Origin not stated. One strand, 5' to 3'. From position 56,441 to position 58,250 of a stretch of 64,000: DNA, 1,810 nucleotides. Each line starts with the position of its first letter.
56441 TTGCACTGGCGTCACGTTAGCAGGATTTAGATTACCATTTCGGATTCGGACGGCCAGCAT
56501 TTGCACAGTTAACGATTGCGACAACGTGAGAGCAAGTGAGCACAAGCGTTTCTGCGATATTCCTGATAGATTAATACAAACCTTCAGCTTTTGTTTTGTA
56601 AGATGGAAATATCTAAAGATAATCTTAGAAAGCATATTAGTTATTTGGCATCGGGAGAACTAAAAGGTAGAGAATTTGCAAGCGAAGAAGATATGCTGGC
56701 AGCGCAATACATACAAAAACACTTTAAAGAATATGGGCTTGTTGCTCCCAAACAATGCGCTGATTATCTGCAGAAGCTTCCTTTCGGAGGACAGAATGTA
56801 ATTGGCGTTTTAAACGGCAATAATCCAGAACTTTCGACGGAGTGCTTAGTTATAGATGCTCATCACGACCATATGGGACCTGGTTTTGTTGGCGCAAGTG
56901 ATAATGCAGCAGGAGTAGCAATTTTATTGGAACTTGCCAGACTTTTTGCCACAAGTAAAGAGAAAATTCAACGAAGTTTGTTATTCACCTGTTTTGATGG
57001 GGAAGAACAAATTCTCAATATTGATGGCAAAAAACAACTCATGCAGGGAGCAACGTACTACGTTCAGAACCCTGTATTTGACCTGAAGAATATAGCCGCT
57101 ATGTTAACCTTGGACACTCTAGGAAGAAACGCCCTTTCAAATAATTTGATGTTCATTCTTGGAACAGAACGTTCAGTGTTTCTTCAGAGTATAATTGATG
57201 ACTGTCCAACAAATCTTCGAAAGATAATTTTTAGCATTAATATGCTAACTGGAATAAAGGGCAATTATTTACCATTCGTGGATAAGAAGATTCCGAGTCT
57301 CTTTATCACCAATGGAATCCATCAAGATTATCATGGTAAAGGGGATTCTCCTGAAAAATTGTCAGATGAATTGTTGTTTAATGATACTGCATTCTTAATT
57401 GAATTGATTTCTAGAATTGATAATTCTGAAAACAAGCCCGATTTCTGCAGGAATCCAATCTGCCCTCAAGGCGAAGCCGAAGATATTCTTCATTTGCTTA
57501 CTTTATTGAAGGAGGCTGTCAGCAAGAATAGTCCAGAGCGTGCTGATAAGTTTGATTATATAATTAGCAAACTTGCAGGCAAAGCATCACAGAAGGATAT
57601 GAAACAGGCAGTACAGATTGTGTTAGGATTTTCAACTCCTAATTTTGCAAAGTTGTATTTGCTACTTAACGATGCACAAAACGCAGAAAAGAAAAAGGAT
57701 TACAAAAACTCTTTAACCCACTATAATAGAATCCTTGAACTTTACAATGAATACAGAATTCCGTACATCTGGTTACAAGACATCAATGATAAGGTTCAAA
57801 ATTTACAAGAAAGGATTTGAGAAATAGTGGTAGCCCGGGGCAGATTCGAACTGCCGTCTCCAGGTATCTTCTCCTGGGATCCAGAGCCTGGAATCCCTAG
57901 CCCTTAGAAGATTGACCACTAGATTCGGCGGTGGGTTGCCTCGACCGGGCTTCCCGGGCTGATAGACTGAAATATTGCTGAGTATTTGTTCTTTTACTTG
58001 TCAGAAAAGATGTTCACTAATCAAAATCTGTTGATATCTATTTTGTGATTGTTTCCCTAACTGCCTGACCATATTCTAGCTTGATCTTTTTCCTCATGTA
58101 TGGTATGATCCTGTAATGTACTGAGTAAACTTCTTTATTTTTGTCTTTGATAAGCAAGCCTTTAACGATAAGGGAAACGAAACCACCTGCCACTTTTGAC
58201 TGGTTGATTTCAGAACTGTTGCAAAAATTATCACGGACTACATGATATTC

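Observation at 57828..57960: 133-nt tRNA-Gln(CUG) gene with about three intervening sequences and a duplicated acceptor 5' strand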

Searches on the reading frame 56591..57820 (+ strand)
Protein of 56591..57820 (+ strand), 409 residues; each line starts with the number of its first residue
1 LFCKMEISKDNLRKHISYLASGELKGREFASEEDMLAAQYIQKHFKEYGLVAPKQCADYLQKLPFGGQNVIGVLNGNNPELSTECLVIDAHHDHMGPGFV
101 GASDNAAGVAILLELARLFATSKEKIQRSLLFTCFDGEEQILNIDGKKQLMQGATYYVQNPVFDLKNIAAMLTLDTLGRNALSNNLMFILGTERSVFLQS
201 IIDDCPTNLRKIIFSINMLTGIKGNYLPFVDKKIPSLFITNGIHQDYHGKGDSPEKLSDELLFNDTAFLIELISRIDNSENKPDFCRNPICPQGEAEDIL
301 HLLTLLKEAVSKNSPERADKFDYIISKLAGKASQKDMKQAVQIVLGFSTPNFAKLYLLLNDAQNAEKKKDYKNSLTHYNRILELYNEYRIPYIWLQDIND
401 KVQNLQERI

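Call 20: find_encoding_contigs(protein=window:56591-57820:+, flank=1500, max_places=10)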
Protein window:56591-57820:+ (409 aa): no gene with exactly this product is on record in the collection.

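Call 21: find_homologous_proteins(query=window:56591-57820:+, max_evalue=1e-20)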
Query window:56591-57820:+ (409 aa): 57 proteins with E <= 1e-20 among 4308 candidates.
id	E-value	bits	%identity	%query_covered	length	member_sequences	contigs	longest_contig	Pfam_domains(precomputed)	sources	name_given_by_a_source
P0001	8.5e-270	912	100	99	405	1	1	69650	PF04389.23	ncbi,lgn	ncbi:MAG: M28 family metallopeptidase [Nitrososphaerales archaeon]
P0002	4.9e-242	821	88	99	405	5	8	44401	PF04389.23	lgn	-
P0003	2.1e-199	681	73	99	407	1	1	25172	PF04389.23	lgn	-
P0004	1.1e-198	678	72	99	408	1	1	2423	PF04389.23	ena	-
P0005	1.1e-198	678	71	99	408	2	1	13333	PF04389.23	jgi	-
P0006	1.5e-197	674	71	99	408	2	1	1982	PF04389.23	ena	-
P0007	4.1e-197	673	72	99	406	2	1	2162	PF04389.23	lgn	-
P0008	3.6e-196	670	70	99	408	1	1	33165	PF04389.23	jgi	-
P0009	1.3e-195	668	71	99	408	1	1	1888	PF04389.23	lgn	-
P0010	6.4e-194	662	70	99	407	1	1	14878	PF04389.23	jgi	-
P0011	3.5e-193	660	71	97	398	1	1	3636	PF04389.23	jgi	jgi:hypothetical protein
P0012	4.3e-186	637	67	99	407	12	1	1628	PF04389.23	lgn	-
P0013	1.5e-184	632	66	99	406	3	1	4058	PF04389.23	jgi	jgi:hypothetical protein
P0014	2.4e-184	631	67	99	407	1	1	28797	PF04389.23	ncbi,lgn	-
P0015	5.1e-184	630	66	99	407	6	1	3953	PF04389.23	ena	-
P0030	3.4e-158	545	59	99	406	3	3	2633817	PF04389.23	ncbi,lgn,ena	-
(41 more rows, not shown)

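Call 22: find_encoding_contigs(protein=P0002, flank=1200, max_places=4)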
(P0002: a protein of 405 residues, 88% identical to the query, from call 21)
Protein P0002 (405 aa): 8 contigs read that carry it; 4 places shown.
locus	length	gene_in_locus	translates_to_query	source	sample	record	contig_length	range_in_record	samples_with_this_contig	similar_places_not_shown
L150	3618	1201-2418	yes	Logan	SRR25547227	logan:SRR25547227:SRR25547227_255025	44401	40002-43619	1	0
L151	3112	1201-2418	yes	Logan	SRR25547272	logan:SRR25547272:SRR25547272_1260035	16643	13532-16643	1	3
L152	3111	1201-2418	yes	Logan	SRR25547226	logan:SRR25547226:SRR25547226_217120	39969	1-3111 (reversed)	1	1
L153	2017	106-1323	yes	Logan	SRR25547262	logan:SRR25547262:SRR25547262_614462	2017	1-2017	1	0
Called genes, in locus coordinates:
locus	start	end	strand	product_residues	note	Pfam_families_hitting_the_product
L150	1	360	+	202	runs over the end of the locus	PF00177:Ribosomal_S7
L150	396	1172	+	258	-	PF04402:SIMPL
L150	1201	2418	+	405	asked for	PF04389:Peptidase_M28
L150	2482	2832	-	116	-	-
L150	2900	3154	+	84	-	-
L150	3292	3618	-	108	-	-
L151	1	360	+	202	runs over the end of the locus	PF00177:Ribosomal_S7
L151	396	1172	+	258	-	PF04402:SIMPL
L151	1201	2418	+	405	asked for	PF04389:Peptidase_M28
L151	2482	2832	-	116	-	-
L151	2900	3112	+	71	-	?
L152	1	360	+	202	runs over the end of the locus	PF00177:Ribosomal_S7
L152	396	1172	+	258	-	PF04402:SIMPL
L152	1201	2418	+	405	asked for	PF04389:Peptidase_M28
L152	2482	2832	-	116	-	-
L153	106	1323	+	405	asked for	PF04389:Peptidase_M28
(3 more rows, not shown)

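Call 23: find_encoding_contigs(protein=P0003, flank=1200, max_places=2)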
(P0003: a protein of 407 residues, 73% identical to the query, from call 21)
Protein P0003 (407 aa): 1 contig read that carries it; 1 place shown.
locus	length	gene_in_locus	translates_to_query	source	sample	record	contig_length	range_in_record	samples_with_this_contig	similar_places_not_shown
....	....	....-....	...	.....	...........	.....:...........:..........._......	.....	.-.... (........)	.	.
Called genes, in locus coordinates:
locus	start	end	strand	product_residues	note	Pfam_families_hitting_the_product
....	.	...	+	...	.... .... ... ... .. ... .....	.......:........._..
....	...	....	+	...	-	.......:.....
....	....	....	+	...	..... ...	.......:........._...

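Call 24: find_encoding_contigs(protein=P0008, flank=1200, max_places=2)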
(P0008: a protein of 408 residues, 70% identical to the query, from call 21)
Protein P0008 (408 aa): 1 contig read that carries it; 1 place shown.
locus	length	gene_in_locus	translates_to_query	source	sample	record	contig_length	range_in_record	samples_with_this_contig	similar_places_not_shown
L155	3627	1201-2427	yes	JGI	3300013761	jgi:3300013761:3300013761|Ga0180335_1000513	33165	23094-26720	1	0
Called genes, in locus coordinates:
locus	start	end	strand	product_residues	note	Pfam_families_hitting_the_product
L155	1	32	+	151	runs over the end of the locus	PF07650:KH_2, PF13083:KH_KhpA-B (faint), PF26594:KH_NusA_2nd (faint), PF00013:KH_1 (faint)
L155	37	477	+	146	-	PF00164:Ribosom_S12_S23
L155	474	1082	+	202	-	PF00177:Ribosomal_S7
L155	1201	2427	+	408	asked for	PF04389:Peptidase_M28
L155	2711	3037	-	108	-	-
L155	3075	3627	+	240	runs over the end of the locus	PF03692:CxxCxxCC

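Call 25: find_encoding_contigs(protein=P0014, flank=1200, max_places=2)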
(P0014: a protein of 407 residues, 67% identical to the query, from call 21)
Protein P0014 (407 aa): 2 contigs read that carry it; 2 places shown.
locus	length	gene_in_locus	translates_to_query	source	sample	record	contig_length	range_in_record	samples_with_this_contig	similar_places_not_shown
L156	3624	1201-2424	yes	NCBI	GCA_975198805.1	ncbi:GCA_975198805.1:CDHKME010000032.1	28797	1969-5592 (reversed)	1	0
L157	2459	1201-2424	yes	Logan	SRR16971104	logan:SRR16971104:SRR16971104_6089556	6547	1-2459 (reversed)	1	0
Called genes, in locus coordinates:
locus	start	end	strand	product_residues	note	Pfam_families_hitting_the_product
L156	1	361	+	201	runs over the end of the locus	PF00177:Ribosomal_S7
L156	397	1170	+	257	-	PF04402:SIMPL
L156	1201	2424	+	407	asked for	PF04389:Peptidase_M28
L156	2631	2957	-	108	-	-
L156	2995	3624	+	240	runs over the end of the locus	PF03692:CxxCxxCC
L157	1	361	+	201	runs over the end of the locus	PF00177:Ribosomal_S7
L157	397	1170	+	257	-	PF04402:SIMPL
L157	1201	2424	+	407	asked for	PF04389:Peptidase_M28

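Call 26: find_encoding_contigs(protein=P0030, flank=1200, max_places=2)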
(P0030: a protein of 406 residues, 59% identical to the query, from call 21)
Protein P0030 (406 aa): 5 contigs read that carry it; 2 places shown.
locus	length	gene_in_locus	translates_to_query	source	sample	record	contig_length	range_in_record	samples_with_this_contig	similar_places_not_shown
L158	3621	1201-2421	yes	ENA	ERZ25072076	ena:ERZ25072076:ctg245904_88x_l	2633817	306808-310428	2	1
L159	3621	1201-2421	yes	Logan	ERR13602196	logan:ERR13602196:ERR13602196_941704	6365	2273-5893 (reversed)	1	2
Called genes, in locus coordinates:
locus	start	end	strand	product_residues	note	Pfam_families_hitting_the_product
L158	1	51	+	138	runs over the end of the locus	PF07650:KH_2, PF13083:KH_KhpA-B (faint), PF26594:KH_NusA_2nd (weak), PF00013:KH_1 (faint), PF26594:KH_NusA_2nd (weak)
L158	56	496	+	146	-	PF00164:Ribosom_S12_S23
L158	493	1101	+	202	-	PF00177:Ribosomal_S7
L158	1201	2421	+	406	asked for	PF04389:Peptidase_M28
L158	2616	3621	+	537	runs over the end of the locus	PF01293:PEPCK_ATP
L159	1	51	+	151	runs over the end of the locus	PF07650:KH_2, PF13083:KH_KhpA-B (faint), PF26594:KH_NusA_2nd (weak), PF00013:KH_1 (faint), PF26594:KH_NusA_2nd (weak)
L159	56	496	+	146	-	PF00164:Ribosom_S12_S23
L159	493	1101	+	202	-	PF00177:Ribosomal_S7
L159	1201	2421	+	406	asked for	PF04389:Peptidase_M28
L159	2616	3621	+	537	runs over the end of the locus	PF01293:PEPCK_ATP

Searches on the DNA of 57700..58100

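Call 4: search_rna_families(source=window, start=57700, end=58100, threshold=evalue, max_evalue=10, show_alignments=5)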
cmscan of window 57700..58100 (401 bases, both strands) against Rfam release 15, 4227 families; matches with E-value up to 10: 4.
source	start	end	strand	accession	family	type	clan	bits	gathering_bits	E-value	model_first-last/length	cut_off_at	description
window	57720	57862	+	RF02194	HPnc0260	Gene; antisense;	-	35.9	59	0.024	1-156/156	no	Bacterial antisense RNA HPnc0260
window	57963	58029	-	RF00271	SNORD60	Gene; snRNA; snoRNA; CD-box;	CL00066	14.2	42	9.5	1-83/83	no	Small nucleolar RNA SNORD60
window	57999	58063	-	RF00571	SNORD65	Gene; snRNA; snoRNA; CD-box;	CL00057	13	41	3.6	1-73/73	no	Small nucleolar RNA SNORD65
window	57997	58094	-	RF02510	PYLIS_3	Cis-reg;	-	11.5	38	6.5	1-100/100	no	Pyrrolysine insertion sequence mttB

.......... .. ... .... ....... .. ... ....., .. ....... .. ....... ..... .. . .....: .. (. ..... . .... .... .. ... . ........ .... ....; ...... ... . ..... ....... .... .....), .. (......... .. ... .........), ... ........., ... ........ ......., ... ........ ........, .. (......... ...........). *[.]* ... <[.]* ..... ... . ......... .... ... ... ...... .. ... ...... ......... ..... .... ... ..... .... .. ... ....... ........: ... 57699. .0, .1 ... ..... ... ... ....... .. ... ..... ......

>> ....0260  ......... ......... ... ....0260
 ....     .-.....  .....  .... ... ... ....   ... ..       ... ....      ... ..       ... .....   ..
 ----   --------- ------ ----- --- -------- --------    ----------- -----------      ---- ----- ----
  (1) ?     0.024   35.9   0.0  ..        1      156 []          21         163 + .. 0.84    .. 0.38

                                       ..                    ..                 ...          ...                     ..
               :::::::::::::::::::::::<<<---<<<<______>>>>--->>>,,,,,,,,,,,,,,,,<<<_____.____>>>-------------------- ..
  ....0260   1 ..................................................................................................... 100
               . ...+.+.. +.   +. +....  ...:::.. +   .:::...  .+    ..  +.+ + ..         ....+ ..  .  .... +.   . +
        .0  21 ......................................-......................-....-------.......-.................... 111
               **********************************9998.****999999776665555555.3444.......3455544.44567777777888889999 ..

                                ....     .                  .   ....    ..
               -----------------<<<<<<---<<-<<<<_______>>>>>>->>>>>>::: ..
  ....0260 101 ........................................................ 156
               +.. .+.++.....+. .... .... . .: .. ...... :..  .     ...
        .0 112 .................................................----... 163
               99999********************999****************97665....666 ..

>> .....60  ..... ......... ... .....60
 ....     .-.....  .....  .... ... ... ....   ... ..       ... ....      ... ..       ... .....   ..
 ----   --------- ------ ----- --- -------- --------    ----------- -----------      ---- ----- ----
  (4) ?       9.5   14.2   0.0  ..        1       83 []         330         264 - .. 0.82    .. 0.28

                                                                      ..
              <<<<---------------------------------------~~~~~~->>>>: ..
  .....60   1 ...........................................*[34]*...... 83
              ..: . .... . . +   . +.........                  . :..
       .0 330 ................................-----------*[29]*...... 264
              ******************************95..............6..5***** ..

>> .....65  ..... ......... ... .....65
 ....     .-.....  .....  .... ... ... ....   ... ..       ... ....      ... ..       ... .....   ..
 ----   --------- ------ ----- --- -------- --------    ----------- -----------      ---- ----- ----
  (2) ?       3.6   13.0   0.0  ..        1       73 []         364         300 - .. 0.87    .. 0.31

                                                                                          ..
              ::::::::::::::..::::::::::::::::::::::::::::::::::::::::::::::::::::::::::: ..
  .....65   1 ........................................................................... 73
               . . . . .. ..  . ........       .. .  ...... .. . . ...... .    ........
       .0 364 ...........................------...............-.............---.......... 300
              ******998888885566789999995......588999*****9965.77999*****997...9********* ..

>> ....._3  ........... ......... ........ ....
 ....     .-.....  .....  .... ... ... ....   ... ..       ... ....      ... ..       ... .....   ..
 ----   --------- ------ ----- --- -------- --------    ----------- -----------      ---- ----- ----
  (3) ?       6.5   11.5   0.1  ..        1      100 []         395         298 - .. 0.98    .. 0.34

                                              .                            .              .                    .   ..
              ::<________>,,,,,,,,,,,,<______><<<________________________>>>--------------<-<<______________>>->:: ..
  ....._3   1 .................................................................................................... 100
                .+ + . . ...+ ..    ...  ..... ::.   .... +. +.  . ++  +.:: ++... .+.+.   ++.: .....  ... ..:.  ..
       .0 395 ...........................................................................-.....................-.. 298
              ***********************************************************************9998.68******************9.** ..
